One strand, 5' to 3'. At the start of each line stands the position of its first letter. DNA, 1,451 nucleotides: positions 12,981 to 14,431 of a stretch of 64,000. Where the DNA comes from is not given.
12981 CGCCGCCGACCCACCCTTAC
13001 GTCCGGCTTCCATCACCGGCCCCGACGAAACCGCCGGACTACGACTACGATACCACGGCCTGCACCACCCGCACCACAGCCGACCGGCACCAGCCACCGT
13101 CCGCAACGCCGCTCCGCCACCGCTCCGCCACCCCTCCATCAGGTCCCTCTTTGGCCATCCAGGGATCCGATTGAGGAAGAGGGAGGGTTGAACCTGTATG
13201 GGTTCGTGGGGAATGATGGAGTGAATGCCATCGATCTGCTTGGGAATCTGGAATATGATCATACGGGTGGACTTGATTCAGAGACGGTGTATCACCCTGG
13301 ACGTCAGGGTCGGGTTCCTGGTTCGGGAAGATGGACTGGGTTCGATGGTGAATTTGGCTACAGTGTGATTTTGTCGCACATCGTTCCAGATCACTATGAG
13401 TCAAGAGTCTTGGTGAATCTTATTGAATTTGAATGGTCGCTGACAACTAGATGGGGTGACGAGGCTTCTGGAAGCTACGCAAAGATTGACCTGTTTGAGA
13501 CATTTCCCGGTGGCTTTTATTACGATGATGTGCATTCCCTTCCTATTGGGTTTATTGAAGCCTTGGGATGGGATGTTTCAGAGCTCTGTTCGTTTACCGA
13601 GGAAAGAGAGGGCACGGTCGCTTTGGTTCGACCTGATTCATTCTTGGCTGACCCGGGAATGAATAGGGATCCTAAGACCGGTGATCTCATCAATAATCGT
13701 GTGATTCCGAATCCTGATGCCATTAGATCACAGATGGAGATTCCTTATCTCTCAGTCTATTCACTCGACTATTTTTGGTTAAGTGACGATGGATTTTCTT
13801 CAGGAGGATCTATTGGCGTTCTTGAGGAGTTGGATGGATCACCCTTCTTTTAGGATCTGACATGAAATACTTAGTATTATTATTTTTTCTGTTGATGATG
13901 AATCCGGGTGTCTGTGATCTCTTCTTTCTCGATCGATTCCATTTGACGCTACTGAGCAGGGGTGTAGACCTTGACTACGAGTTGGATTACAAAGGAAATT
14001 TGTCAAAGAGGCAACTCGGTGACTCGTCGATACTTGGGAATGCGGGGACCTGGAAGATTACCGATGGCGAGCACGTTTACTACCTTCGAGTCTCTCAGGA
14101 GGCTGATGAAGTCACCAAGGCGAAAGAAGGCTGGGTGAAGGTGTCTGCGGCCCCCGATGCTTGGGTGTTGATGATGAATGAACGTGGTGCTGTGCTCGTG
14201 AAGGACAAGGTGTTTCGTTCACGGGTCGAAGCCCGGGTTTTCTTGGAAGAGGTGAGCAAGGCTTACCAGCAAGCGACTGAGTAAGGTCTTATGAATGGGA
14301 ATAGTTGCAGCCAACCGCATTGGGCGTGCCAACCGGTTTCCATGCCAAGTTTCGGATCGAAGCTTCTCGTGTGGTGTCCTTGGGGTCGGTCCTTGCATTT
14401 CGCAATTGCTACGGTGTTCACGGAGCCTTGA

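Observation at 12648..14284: Orphan Rhs-type C-terminal toxin cassette with an immunity-like partner, AT-rich, lying 3' of tRNA-Ser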

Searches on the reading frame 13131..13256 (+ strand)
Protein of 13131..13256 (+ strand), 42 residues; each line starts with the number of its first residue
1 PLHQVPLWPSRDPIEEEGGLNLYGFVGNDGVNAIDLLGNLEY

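Call 34: find_related_loci(query=A1, collection=genome_contigs, flank=10000)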
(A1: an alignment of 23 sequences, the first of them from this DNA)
Query A1 (42 aa) in genome_contigs; peptide patterns used: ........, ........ (x = any residue, [..] = any of these).
596 stretches matched a pattern (row limit reached: there are more); 557 encode a relative of the query (tblastn E <= 1e-3); the best 80 are kept; 79 distinct loci.
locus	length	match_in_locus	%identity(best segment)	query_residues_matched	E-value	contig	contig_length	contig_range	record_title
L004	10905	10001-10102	88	8-41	1e-17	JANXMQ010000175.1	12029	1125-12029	MAG: Akkermansiaceae bacterium isolate 337R_concoct_304 337R_k141_978824, whole genome shotgun sequence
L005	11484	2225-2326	85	8-41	3e-17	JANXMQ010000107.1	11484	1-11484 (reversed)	MAG: Akkermansiaceae bacterium isolate 337R_concoct_304 337R_k141_1121049, whole genome shotgun sequence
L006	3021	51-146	91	8-39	4e-17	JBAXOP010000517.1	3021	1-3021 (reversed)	MAG: Verrucomicrobiota bacterium isolate ELA508 MAG508_517, whole genome shotgun sequence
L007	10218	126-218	87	8-38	7e-17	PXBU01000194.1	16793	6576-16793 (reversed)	MAG: Puniceicoccaceae bacterium isolate T3Sed10_261 T3-Sed10-C6717, whole genome shotgun sequence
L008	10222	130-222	84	8-38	1e-16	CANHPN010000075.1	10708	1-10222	MAG: Akkermansiaceae bacterium isolate RE-20apr16-423 genome assembly, contig: RE-20APR16-C8701, whole genome shotgun se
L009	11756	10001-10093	81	8-38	1e-16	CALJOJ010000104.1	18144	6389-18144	MAG: uncultured Rubritalea sp. isolate B3_Bin_Bin_120_1 genome assembly, contig: c_000000425361, whole genome shotgun se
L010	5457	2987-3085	88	6-38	1e-16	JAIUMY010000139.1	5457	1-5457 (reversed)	MAG: Opitutales bacterium isolate PBR18_bin56 bin56.contig0138, whole genome shotgun sequence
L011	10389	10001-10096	88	8-39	5e-17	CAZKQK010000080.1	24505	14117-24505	MAG TPA_asm: uncultured Luteolibacter sp. isolate SRP344714_co2_123 genome assembly, contig: NODE_5198_length_24505_cov_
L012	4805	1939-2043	77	8-42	2e-16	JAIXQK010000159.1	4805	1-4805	MAG: Oxalobacteraceae bacterium isolate C4_MAG_00025 pond_C4_MAG_00025_000000000128, whole genome shotgun sequence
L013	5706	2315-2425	78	4-40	2e-16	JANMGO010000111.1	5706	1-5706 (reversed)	MAG: Akkermansiaceae bacterium isolate OTE_70_metabat_437 OTE_70_k141_4604468, whole genome shotgun sequence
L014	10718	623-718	84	8-39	3e-16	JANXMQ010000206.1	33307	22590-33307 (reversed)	MAG: Akkermansiaceae bacterium isolate 337R_concoct_304 337R_k141_1409097, whole genome shotgun sequence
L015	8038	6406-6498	87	8-38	3e-16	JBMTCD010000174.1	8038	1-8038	MAG: Luteolibacter sp. isolate LKB_V4_S16_100percent_par_LKB_V4_S16_metabat.76 NODE_8350_length_8038_cov_5.010773, whole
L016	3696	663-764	76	8-41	3e-16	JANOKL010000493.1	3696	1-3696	MAG: Luteolibacter sp. isolate VAR_48_concoct_193 VAR_48_k141_614268, whole genome shotgun sequence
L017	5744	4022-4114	94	8-38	4e-16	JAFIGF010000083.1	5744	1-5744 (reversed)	MAG: Opitutales bacterium isolate coassembly_bin.52 k141_102092, whole genome shotgun sequence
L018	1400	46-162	67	4-42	5e-16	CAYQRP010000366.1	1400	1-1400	MAG TPA_asm: uncultured Luteolibacter sp. isolate SRP278252_co3_305 genome assembly, contig: NODE_254722_length_1400_cov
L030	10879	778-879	79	5-38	2e-15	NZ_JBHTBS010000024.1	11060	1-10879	Haloferula chungangensis strain CCUG 61920 GCM70025284_26, whole genome shotgun sequence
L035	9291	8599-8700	76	5-38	2e-15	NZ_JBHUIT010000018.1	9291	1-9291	Luteolibacter algae strain KCTC 22040 platanus_K_25_97_18, whole genome shotgun sequence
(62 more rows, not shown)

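Call 81: search_protein_families(library=ncbifam, proteins=[L035:3100-4062:+, L030:2432-3481:+, L030:4297-5118:+], max_evalue=0.01)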
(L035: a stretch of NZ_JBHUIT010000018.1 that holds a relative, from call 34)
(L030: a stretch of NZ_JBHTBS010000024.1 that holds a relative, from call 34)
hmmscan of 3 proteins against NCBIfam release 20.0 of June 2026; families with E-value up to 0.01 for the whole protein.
L035:3100-4062:+ (321 aa): 3 families
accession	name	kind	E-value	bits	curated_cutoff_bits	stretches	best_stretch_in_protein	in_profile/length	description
TIGR03696.1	Rhs_assc_core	domain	1.1e-21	77.1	32.5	1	95-170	1-75/76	RHS repeat-associated core domain-containing protein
NF041261.1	RHS_core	equivalog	7.6e-08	30.6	2000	1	76-170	1165-1260/1261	RHS element core protein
TIGR01643.1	YD_repeat_2x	repeat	0.0015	18.9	15.8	1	73-104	1-31/42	YD repeat-containing protein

L030:2432-3481:+ (350 aa): 2 families
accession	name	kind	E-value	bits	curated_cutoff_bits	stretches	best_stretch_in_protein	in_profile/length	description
TIGR03696.1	Rhs_assc_core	domain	1.3e-16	60.8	32.5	1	103-154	25-76/76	RHS repeat-associated core domain-containing protein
NF041261.1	RHS_core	equivalog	8.2e-08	30.5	2000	1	99-153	1206-1260/1261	RHS element core protein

L030:4297-5118:+ (274 aa): 2 families
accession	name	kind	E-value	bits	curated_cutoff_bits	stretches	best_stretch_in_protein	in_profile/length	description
TIGR03696.1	Rhs_assc_core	domain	1.3e-14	54.5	32.5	1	18-64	29-75/76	RHS repeat-associated core domain-containing protein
NF041261.1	RHS_core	equivalog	6.3e-05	21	2000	1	18-54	1215-1251/1261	RHS element core protein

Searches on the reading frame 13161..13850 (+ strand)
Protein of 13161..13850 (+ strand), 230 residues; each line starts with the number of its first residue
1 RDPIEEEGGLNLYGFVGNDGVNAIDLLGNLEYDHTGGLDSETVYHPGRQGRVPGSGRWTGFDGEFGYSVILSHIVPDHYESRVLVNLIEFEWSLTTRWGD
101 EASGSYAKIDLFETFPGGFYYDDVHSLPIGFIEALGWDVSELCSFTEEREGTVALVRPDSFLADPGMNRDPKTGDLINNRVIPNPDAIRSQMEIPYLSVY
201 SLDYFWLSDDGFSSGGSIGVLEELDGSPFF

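Call 16: find_homologous_proteins(query=window:13245-13850:+, max_evalue=0.1)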
Query window:13245-13850:+: 82 candidates shared short words with the query, none scored E <= 0.1.

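Call 27: search_protein_representatives(protein=window:13245-13850:+)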
Query: 202 residues. Proteins with E-value up to 0.001 (for the whole library): 0; up to 1e-10: 0; up to 1e-30: 0. The best 0 are listed.

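Call 28: predict_structure(protein=window:13245-13850:+)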
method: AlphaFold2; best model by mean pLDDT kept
length: 202 residues; sequences in the alignment: 1
mean_pLDDT: 33.3   pTM: 0.25
mean pLDDT of the five models: 33.3, 28.3, 27.5, 25.9, 25.6
residues with pLDDT >= 90: 0; 70-90: 0; 50-70: 4; < 50: 198
segments of 3 or more residues with pLDDT < 50: 1-69, 74-79, 81-202
pLDDT, mean of each block of 10 residues (from residue 1): 27 28 28 35 38 42 45 48 39 33 32 31 26 33 40 29 24 27 31 30 30
secondary structure, 60 per line:
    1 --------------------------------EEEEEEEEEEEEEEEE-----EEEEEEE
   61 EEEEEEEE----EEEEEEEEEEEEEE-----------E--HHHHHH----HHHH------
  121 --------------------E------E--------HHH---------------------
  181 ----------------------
elements in order: E33-48 E54-68 E73-86 H101-106 H111-114

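Call 54: search_solved_structures(query=window:13245-13850:+, max_evalue=10)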
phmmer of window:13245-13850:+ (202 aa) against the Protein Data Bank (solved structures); distinct sequences matched with E-value up to 10: 2.
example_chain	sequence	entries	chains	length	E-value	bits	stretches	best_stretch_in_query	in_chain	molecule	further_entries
9fqr_Hf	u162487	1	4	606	0.91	12.4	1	115-146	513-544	Radial spoke head protein 3 homolog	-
3pgv_A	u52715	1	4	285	1.6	11.6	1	58-118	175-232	haloacid dehalogenase-like hydrolase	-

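Call 56: search_protein_families(library=padloc, proteins=[window:13161-13850:+], max_evalue=1)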
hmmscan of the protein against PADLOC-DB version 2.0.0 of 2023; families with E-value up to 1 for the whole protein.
window:13161-13850:+ (230 aa): 0 families

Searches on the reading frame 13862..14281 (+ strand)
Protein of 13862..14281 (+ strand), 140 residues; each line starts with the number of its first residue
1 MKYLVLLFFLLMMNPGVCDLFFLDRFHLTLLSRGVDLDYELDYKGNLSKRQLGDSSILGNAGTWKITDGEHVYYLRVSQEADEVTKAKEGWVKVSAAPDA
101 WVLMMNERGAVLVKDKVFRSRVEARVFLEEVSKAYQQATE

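Call 6: search_protein_families(library=pfam, proteins=[window:13862-14281:+], max_evalue=1)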
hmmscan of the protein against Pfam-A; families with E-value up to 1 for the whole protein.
window:13862-14281:+ (140 aa): 0 families

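Call 7: search_protein_families(library=ncbifam, proteins=[window:13862-14281:+], max_evalue=1)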
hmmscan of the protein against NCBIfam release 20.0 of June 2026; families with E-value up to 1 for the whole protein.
window:13862-14281:+ (140 aa): 0 families

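Call 15: find_homologous_proteins(query=window:13862-14281:+, max_evalue=0.1)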
Query window:13862-14281:+ (140 aa): 1 proteins with E <= 0.1 among 20 candidates.
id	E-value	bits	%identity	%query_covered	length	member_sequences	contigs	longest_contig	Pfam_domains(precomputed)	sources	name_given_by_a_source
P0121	5.5e-87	306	100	100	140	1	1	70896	-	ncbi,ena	-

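Call 17: find_encoding_contigs(protein=P0121, flank=10000)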
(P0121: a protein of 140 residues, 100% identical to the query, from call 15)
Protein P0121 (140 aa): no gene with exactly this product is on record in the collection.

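Call 31: list_cluster_members(proteins=[P0121, P0001, P0004, P0008, P0028, P0020, P0030, P0026, P0099, P0116])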
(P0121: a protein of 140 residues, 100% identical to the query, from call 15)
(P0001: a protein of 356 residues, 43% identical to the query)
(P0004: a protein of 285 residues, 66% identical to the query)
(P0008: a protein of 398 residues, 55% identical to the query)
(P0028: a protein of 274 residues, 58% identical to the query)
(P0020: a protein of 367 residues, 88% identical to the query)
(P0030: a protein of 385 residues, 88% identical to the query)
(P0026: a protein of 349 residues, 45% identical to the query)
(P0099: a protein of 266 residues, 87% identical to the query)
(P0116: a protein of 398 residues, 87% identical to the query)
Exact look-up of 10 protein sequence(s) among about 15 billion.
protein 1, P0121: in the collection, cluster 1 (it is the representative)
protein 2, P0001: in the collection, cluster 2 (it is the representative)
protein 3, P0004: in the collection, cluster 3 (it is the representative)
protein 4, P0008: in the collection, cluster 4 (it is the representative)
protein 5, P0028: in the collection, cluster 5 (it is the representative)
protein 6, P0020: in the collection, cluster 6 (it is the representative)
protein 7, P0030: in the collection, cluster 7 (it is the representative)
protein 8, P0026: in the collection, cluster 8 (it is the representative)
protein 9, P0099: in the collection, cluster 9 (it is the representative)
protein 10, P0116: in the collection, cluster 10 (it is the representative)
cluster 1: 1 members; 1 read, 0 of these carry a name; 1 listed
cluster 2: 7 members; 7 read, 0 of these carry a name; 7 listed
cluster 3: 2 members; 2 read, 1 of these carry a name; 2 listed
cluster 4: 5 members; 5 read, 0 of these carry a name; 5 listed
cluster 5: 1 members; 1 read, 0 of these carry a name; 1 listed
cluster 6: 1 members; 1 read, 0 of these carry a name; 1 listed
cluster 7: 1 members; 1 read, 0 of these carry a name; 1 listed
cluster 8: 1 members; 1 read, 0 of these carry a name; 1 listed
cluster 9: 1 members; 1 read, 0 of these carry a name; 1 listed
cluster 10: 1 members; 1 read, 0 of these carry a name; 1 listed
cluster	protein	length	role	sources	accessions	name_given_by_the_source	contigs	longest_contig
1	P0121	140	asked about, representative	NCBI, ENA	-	-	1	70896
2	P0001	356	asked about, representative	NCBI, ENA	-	-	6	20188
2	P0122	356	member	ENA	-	-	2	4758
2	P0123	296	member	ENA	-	-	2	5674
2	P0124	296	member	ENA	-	-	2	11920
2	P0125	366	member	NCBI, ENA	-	-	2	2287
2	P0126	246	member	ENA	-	-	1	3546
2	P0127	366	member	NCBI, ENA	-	-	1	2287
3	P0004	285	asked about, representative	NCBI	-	-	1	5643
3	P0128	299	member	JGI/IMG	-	hypothetical protein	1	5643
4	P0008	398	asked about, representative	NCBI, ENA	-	-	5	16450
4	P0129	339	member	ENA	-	-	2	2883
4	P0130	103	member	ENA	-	-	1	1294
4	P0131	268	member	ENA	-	-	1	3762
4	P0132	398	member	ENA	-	-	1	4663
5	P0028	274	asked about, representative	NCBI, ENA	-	-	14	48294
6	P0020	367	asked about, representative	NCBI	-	-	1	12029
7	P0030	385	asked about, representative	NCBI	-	-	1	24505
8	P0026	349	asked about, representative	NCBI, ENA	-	-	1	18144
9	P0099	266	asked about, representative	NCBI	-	-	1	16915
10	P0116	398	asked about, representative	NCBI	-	-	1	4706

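Call 55: search_solved_structures(query=window:13862-14281:+, max_evalue=10)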
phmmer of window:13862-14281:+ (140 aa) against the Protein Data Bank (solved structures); distinct sequences matched with E-value up to 10: 1.
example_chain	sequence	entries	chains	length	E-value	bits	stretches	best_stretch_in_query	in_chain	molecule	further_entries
1iqo_A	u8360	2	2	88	0.33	13.9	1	41-89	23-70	HYPOTHETICAL PROTEIN MTH1880 | MTH1880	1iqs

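Call 56: search_protein_families(library=padloc, proteins=[window:13862-14281:+], max_evalue=1)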
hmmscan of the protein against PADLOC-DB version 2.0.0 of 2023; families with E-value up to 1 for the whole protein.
window:13862-14281:+ (140 aa): 0 families

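Call 70: predict_structure(protein=window:13862-14281:+)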
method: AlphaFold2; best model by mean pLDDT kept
length: 140 residues; sequences in the alignment: 1
mean_pLDDT: 45.6   pTM: 0.36
mean pLDDT of the five models: 45.6, 38.9, 38.2, 37.7, 34.8
residues with pLDDT >= 90: 0; 70-90: 0; 50-70: 57; < 50: 83
segments of 3 or more residues with pLDDT < 50: 12-25, 31-35, 77-101, 105-140
pLDDT, mean of each block of 10 residues (from residue 1): 60 40 46 51 57 53 57 50 34 43 42 37 36 33
secondary structure, 60 per line:
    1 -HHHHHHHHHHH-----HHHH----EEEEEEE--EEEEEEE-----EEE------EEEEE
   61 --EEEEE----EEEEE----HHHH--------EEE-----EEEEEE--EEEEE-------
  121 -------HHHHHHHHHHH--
elements in order: H2-12 H18-21 E26-32 E35-41 E47-49 E56-60 E63-67 E72-76 H81-84 E93-95 E101-106 E109-113 H128-138
